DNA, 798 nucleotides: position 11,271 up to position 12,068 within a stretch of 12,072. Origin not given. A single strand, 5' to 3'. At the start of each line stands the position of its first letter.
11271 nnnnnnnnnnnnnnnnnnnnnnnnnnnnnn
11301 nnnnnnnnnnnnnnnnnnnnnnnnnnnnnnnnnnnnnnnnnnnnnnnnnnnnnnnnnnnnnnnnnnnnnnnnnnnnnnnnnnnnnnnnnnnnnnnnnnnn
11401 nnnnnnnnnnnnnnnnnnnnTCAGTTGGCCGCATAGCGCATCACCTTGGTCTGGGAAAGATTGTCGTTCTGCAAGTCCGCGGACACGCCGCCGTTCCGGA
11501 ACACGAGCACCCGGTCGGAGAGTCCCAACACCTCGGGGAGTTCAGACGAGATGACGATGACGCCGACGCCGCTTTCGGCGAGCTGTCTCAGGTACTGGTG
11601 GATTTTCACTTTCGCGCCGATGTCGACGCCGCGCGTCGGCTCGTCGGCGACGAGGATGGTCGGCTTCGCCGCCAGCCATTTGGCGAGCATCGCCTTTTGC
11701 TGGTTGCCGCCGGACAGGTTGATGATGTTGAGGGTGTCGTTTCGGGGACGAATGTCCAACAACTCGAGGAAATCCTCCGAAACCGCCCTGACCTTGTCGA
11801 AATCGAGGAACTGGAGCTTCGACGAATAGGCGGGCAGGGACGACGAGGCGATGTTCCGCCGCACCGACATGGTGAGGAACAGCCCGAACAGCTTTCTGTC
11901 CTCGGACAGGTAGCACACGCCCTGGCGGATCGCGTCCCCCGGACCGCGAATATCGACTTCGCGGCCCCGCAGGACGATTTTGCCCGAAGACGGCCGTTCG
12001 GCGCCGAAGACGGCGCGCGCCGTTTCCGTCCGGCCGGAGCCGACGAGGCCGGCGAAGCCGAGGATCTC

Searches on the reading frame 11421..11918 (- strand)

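Call 83: search_protein_families(library=pfam, proteins=[window:11421-11918:-], max_evalue=0.00001)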
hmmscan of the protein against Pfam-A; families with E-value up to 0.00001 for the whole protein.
window:11421-11918:- (165 aa): 1 family
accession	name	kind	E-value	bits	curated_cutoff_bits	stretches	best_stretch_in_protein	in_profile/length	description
PF00005.33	ABC_tran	-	2.6e-08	35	25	1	13-95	70-136/137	ABC transporter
